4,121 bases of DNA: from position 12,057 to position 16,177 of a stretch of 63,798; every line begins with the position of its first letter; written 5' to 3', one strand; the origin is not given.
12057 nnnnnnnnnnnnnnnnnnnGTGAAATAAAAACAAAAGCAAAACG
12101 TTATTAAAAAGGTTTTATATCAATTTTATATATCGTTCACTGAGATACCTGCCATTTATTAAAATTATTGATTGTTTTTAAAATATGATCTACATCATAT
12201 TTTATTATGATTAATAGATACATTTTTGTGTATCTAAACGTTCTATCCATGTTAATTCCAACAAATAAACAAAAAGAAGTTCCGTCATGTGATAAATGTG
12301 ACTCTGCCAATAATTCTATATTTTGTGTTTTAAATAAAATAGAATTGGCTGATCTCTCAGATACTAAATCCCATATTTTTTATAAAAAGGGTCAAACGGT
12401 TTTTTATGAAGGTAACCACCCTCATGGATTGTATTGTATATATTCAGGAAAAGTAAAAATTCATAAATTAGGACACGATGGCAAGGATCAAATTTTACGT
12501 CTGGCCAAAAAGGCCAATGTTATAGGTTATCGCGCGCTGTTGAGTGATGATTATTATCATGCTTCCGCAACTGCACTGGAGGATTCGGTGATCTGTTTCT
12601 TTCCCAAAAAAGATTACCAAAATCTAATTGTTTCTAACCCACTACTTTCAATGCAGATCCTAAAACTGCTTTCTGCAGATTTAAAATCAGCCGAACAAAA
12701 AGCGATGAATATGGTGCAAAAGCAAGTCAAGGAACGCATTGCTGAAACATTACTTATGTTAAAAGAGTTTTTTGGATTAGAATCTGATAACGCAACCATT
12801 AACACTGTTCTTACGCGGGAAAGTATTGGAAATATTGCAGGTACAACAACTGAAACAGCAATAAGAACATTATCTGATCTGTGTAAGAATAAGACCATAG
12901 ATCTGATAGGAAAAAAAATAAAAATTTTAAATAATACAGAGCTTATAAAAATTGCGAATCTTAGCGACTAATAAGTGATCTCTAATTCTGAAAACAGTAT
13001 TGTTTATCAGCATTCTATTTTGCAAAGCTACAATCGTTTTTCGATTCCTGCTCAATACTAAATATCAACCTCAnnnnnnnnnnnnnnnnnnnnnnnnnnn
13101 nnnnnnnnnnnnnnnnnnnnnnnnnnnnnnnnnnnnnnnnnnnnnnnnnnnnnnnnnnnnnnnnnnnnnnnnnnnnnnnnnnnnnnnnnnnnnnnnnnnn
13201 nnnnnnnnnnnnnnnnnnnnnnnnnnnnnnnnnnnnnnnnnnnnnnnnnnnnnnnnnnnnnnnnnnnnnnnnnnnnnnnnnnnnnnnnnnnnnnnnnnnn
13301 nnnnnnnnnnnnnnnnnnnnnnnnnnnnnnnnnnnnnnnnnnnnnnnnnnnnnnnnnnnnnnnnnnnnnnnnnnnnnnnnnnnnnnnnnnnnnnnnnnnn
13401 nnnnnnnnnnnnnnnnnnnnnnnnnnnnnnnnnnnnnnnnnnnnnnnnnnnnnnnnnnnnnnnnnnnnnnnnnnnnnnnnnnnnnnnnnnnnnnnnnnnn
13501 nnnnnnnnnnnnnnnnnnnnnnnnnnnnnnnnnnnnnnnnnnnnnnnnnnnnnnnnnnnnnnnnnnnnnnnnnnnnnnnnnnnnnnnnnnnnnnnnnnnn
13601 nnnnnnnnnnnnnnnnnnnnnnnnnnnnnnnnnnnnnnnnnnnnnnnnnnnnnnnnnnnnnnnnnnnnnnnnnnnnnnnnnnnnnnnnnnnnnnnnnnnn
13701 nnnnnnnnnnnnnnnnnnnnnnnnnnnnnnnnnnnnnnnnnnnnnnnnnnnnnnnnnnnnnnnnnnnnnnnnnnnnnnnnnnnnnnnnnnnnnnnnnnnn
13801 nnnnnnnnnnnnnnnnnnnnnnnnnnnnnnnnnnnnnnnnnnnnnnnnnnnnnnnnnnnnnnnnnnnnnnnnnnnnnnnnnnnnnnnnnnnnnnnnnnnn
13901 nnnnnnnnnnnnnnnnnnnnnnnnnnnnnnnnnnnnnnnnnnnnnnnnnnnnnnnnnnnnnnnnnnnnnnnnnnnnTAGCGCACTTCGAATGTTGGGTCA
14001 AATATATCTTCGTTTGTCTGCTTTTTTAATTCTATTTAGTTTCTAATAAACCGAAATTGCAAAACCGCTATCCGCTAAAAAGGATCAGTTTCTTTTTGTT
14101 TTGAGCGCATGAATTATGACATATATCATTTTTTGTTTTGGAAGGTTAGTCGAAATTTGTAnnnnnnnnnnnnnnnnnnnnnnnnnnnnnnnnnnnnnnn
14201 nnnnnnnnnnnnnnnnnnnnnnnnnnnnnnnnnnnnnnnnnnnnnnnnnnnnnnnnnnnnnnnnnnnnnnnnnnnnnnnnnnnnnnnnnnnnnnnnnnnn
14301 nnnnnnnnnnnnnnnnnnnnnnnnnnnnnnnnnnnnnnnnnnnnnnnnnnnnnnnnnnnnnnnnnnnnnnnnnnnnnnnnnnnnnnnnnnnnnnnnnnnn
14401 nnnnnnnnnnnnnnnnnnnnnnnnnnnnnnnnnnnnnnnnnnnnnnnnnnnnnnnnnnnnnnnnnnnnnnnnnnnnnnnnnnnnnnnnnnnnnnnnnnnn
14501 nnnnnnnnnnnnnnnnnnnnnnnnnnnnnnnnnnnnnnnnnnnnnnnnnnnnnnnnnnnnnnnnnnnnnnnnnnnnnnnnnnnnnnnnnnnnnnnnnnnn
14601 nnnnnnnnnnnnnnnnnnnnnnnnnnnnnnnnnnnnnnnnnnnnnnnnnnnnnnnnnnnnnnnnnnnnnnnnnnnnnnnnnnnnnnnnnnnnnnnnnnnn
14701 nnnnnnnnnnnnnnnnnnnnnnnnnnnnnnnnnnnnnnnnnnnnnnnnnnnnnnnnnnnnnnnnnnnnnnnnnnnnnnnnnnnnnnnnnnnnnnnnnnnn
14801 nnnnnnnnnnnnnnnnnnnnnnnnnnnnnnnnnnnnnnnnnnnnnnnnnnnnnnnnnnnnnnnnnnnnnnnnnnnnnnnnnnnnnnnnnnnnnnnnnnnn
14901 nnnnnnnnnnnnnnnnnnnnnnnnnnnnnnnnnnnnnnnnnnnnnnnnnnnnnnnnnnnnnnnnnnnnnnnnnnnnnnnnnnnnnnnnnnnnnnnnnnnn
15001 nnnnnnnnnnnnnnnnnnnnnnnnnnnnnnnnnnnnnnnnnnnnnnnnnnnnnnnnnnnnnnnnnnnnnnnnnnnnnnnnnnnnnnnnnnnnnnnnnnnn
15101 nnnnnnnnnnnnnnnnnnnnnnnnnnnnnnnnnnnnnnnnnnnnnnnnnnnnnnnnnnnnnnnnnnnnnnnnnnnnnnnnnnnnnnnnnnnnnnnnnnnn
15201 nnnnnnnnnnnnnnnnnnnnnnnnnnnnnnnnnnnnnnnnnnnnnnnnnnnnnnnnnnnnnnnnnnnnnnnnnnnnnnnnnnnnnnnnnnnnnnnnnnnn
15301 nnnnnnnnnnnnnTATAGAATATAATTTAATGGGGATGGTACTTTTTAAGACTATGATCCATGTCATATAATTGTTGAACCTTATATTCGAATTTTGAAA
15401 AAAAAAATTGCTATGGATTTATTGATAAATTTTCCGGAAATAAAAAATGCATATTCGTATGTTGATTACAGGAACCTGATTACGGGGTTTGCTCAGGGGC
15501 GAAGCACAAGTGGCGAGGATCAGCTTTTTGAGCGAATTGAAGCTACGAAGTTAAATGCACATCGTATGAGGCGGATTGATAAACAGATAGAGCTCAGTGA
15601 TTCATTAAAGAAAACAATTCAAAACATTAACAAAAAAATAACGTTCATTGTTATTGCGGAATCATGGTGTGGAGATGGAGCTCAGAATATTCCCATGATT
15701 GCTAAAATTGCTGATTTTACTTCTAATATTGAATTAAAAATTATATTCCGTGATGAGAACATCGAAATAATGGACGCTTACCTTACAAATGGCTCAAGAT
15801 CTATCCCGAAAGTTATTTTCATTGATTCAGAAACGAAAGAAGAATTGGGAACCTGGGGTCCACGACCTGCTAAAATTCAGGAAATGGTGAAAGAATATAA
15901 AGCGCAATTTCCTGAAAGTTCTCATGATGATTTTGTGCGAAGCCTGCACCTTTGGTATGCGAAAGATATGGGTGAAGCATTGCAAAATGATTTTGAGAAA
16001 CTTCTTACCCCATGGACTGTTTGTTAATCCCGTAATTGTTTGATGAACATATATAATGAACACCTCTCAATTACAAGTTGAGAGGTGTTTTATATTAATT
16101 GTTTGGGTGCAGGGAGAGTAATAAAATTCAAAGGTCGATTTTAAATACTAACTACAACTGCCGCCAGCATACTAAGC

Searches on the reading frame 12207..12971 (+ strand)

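Call 66: search_protein_families(library=pfam, proteins=[window:12207-12971:+], max_evalue=0.001)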
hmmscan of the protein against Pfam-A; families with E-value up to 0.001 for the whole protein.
window:12207-12971:+ (254 aa): 3 families
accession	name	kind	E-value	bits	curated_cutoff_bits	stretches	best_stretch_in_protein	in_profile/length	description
PF00027.35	cNMP_binding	-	4e-21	75.2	27.5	1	58-143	3-88/89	Cyclic nucleotide-binding domain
PF13545.12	HTH_Crp_2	-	5.1e-12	46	27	1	176-247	1-68/70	Crp-like helix-turn-helix domain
PF00325.26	Crp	-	0.00028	21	21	1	201-231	2-32/32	Bacterial regulatory proteins, crp family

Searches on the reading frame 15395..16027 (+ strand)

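Call 66: search_protein_families(library=pfam, proteins=[window:15395-16027:+], max_evalue=0.001)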
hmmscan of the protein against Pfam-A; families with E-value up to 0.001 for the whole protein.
window:15395-16027:+ (210 aa): 1 family
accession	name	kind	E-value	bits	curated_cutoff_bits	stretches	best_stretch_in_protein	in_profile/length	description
PF14595.12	Thioredoxin_9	-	1.9e-44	151.1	25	1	49-169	10-129/129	Thioredoxin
